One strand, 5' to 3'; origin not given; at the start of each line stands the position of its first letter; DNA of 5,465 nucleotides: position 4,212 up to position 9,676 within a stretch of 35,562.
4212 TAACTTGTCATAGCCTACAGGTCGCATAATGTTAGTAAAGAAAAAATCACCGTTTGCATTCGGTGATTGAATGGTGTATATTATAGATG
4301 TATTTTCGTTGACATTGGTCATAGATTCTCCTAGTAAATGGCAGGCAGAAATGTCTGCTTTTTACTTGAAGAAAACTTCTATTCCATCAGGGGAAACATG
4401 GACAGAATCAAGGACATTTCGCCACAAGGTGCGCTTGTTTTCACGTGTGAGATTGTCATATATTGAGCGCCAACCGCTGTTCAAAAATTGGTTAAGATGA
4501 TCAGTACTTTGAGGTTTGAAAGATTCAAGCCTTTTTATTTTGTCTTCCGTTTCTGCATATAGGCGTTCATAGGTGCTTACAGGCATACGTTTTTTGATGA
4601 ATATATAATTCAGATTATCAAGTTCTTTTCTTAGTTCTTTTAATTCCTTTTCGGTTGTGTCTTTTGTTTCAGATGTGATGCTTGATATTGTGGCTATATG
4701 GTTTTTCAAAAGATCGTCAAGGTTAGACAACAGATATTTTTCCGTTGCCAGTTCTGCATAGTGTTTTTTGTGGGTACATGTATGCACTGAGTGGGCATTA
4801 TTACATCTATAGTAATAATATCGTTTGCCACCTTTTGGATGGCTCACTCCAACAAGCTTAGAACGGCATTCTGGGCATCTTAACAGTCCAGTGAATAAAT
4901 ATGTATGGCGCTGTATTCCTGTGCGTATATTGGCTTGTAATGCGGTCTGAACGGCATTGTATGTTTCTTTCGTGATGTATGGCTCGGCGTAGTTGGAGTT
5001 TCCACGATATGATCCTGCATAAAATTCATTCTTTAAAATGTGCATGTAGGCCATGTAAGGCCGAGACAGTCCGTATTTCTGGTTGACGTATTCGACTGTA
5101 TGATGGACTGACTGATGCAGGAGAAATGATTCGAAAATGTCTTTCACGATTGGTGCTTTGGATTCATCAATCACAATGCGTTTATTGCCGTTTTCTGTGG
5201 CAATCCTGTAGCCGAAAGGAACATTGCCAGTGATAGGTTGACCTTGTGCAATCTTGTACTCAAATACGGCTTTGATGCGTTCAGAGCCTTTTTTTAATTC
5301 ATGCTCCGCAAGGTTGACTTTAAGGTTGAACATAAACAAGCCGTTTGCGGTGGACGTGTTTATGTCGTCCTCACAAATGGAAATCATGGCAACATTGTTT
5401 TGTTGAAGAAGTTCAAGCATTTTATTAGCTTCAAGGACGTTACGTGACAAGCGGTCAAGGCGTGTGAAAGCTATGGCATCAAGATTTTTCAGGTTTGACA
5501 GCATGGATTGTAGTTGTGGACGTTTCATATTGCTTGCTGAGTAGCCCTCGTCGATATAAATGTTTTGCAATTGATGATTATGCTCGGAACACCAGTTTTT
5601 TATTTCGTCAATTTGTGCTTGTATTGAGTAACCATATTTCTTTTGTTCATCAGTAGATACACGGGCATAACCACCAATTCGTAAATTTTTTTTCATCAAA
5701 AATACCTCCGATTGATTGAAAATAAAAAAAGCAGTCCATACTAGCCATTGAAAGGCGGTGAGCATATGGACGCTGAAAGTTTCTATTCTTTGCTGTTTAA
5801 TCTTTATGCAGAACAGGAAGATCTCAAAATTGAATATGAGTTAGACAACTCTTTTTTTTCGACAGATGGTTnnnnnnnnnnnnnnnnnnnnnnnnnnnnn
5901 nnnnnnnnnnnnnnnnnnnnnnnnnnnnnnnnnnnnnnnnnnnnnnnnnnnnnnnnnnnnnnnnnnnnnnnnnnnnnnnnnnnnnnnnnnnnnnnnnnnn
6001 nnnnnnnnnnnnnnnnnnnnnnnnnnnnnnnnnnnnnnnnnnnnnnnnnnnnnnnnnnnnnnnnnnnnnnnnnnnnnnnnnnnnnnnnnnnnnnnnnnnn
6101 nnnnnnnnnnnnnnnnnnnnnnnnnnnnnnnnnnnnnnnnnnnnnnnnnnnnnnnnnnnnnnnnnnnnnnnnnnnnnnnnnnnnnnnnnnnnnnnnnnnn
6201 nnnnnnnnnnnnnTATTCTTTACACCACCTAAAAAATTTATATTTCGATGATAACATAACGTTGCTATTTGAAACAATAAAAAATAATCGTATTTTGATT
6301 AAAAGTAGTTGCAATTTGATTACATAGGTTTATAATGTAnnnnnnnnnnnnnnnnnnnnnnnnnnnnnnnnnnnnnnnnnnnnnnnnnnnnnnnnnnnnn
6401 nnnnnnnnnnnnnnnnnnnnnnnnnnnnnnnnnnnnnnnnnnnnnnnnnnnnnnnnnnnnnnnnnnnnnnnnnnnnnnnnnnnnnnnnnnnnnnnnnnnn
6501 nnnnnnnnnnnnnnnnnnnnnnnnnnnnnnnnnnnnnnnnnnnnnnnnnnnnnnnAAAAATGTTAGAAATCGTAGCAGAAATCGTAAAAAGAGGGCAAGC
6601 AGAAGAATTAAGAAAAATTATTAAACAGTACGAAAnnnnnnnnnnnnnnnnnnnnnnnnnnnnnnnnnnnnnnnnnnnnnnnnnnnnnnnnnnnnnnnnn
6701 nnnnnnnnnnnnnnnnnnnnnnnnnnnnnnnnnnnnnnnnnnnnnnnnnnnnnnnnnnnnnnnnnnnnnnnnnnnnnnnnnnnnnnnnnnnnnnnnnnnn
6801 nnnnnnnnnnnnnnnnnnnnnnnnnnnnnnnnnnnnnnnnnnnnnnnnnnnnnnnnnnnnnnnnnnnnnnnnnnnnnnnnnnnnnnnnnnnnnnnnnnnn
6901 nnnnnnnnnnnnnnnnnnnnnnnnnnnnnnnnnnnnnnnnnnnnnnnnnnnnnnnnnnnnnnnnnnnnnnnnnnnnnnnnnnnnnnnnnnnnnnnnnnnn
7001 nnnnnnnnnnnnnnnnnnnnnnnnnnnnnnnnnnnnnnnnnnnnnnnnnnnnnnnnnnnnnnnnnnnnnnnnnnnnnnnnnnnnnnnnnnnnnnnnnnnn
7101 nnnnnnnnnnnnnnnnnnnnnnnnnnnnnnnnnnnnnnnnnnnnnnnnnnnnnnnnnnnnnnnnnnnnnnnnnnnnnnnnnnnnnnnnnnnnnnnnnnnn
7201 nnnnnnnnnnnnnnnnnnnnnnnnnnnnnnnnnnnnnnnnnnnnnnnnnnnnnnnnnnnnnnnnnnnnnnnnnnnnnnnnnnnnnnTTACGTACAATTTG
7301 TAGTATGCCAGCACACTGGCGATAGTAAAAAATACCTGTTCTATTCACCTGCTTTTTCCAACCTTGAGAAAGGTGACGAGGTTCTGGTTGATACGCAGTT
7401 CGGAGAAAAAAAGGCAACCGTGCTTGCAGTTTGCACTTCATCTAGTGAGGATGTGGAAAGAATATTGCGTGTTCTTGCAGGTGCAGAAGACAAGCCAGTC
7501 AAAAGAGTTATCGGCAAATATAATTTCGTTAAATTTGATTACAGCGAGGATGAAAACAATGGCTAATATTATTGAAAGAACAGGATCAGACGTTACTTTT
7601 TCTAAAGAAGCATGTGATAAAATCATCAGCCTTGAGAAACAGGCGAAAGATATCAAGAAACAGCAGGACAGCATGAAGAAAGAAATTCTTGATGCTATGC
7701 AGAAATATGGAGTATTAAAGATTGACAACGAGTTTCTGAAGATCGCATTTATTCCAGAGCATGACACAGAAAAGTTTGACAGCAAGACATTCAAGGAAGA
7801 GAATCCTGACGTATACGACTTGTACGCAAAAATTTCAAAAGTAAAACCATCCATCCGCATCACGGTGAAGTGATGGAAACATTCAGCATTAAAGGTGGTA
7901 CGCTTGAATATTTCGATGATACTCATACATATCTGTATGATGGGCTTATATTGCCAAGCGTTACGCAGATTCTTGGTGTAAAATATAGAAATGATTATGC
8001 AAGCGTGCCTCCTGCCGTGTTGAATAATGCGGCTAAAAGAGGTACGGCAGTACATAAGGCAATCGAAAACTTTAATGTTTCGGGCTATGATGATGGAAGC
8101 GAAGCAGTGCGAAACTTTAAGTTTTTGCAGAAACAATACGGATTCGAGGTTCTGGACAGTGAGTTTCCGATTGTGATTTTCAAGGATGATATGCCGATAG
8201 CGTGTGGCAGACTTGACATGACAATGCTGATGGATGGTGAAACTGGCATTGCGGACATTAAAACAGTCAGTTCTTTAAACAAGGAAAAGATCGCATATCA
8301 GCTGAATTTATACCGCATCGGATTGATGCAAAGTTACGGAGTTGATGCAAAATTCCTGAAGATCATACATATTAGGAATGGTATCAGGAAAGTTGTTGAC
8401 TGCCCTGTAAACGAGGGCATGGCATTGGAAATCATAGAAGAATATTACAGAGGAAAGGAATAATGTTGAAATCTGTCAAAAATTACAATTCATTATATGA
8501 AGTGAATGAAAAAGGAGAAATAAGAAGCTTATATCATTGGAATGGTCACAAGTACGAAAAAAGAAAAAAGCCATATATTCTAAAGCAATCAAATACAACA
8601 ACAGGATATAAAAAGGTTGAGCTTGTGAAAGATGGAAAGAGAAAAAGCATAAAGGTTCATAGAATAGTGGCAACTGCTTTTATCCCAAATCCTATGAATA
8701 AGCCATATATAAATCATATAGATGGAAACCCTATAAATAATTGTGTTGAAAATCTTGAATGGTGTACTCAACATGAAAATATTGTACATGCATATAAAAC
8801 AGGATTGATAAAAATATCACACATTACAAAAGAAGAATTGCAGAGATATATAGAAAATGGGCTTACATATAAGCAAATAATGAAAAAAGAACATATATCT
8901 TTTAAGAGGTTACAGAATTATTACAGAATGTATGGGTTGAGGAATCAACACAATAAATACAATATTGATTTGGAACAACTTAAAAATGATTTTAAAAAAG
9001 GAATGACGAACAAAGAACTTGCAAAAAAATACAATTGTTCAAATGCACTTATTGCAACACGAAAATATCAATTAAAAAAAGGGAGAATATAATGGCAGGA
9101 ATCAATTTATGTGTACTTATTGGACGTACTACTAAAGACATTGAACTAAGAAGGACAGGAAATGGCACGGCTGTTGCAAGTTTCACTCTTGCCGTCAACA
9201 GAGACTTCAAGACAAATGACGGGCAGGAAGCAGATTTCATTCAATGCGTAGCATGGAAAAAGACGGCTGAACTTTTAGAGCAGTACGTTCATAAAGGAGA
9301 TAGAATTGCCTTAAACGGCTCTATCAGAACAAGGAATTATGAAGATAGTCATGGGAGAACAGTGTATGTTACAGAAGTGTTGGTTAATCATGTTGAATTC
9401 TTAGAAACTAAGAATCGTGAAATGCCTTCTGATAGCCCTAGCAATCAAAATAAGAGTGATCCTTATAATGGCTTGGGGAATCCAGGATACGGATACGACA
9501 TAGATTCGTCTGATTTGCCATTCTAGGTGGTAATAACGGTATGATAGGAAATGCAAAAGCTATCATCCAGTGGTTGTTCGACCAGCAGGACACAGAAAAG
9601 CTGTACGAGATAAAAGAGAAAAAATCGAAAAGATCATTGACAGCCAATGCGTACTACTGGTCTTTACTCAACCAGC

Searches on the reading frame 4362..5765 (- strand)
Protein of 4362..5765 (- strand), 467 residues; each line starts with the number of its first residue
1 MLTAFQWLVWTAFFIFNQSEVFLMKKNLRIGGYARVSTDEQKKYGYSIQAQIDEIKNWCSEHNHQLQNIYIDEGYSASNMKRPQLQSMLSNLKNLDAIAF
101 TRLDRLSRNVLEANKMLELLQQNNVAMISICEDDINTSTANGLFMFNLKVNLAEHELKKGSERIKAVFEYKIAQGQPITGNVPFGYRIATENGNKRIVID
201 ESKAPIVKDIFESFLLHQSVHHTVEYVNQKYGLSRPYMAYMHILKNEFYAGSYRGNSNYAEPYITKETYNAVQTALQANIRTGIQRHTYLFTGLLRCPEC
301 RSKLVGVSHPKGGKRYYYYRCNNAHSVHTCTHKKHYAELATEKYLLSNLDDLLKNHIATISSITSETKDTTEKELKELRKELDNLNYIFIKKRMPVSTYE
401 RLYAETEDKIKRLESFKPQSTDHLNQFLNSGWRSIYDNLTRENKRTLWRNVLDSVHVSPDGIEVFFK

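Call 11: search_protein_families(library=pfam, proteins=[window:4362-5765:-], max_evalue=0.01)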
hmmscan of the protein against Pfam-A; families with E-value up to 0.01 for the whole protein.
window:4362-5765:- (467 aa): 3 families
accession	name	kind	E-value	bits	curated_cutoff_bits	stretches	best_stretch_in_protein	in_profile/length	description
PF00239.26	Resolvase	-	1.3e-33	116.6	23.3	1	32-176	3-144/145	Resolvase, N terminal domain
PF13408.12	Zn_ribbon_recom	-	1.2e-11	45.3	25.3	1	290-347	1-55/58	Recombinase zinc beta ribbon domain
PF07508.19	Recombinase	-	1.1e-07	32.4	21.1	1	202-278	2-101/102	Recombinase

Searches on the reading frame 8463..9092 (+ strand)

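Call 11: search_protein_families(library=pfam, proteins=[window:8463-9092:+], max_evalue=0.01)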
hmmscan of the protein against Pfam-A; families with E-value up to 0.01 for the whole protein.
window:8463-9092:+ (209 aa): 5 families
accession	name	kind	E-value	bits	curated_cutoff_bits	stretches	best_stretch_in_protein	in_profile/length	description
PF13392.12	HNH_3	-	7.4e-07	29.1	24.8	1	64-106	2-44/46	HNH endonuclease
PF07463.16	NUMOD4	-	0.00093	19.8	23.4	1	3-54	4-48/49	NUMOD4 motif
PF13518.12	HTH_28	-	0.0046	17.4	25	0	178-197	10-29/52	Helix-turn-helix domain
PF13384.12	HTH_23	-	0.0056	16.9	24.6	0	127-157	12-41/50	Homeodomain-like domain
PF23229.2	DUF7067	-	0.0088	16.3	27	0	156-191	19-54/56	Alpha-glucan water dikinase, DUF7067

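Call 12: search_protein_families(library=phrogs, proteins=[window:8463-9092:+], max_evalue=0.001)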
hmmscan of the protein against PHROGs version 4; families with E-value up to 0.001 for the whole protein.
window:8463-9092:+ (209 aa): 14 families
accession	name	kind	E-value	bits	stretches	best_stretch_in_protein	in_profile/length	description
phrog_59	-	DNA, RNA and nucleotide metabolism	3.7e-41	142.9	1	2-201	140-314/423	HNH endonuclease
phrog_959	-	DNA, RNA and nucleotide metabolism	1.1e-30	107.2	1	2-131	8-127/138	HNH endonuclease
phrog_1492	-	DNA, RNA and nucleotide metabolism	5.5e-23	82.8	1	5-114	50-163/414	HNH endonuclease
phrog_37683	-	unknown function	3.3e-11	43.8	1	45-112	143-210/279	-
phrog_99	-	DNA, RNA and nucleotide metabolism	5.4e-10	40.5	1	4-110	110-205/383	HNH endonuclease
phrog_17657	-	DNA, RNA and nucleotide metabolism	2e-08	35.2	1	23-101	79-165/168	HNH endonuclease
phrog_7545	-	DNA, RNA and nucleotide metabolism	3.5e-07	31.5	1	34-120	57-144/160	HNH endonuclease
phrog_12058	-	unknown function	9.6e-07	28.4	1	119-199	481-563/768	-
phrog_4578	-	DNA, RNA and nucleotide metabolism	3e-06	28.2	1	53-121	6-75/130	HNH endonuclease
phrog_826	-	DNA, RNA and nucleotide metabolism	2e-05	25.3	1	46-109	94-157/281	HNH endonuclease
phrog_15471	-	DNA, RNA and nucleotide metabolism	4.1e-05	24.5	1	43-206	12-172/183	HNH endonuclease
phrog_5735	-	unknown function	5.6e-05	24.2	1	140-201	21-84/88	-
phrog_20703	-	unknown function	0.00031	21.6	0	167-206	46-85/258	-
phrog_30377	-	DNA, RNA and nucleotide metabolism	0.00052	21.1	0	65-121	12-66/82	HNH endonuclease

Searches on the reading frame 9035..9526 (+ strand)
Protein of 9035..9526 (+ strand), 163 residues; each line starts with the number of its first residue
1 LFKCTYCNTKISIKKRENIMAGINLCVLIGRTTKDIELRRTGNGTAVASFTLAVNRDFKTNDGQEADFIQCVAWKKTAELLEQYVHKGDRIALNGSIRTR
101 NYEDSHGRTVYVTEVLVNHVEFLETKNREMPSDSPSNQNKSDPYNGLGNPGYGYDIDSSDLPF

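Call 11: search_protein_families(library=pfam, proteins=[window:9035-9526:+], max_evalue=0.01)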
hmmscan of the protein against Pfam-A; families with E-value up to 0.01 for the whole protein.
window:9035-9526:+ (163 aa): 2 families
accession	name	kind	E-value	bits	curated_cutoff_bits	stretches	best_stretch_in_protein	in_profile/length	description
PF00436.31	SSB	-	4.1e-31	107.5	26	1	24-123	2-104/104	Single-strand binding protein family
PF01336.31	tRNA_anti-codon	-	0.00066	20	27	1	67-115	27-72/75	OB-fold nucleic acid binding domain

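Call 12: search_protein_families(library=phrogs, proteins=[window:9035-9526:+], max_evalue=0.001)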
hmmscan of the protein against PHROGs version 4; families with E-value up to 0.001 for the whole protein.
window:9035-9526:+ (163 aa): 5 families
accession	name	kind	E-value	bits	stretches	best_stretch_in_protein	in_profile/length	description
phrog_44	-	DNA, RNA and nucleotide metabolism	1.6e-53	183.2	1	11-163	75-228/271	single strand DNA binding protein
phrog_25370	-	unknown function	2.2e-14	53.9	1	23-64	2-43/48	-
phrog_27667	-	DNA, RNA and nucleotide metabolism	3.7e-08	34.5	1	91-127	2-38/61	single strand DNA binding protein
phrog_26861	-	unknown function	8.2e-05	22.9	1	30-104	141-210/242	-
phrog_12631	-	DNA, RNA and nucleotide metabolism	0.00013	23.1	1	23-55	30-62/78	single strand DNA binding protein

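Call 78: find_encoding_contigs(protein=window:9092-9526:+, flank=2500, max_places=10)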
Protein window:9092-9526:+ (144 aa): 5 contigs read that carry it; 3 places shown.
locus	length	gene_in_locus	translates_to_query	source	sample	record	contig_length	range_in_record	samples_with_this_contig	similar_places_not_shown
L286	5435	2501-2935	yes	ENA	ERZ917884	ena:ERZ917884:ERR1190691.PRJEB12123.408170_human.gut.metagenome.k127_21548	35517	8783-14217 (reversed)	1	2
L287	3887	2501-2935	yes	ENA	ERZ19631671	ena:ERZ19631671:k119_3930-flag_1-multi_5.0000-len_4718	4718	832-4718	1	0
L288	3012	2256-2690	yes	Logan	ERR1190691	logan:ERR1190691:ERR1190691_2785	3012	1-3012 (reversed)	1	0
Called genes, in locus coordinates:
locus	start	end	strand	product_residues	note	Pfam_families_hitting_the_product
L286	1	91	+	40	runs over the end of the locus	-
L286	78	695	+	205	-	PF04404:ERF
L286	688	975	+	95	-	-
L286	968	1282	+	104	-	-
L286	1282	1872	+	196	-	-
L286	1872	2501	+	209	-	PF13392:HNH_3 (weak)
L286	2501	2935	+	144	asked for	PF00436:SSB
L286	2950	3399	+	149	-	-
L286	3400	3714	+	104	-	-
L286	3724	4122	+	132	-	PF06356:DUF1064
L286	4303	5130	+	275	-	-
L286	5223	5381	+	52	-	-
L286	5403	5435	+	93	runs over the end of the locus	-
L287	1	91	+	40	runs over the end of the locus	-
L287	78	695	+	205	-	PF04404:ERF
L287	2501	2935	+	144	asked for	PF00436:SSB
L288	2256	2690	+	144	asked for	PF00436:SSB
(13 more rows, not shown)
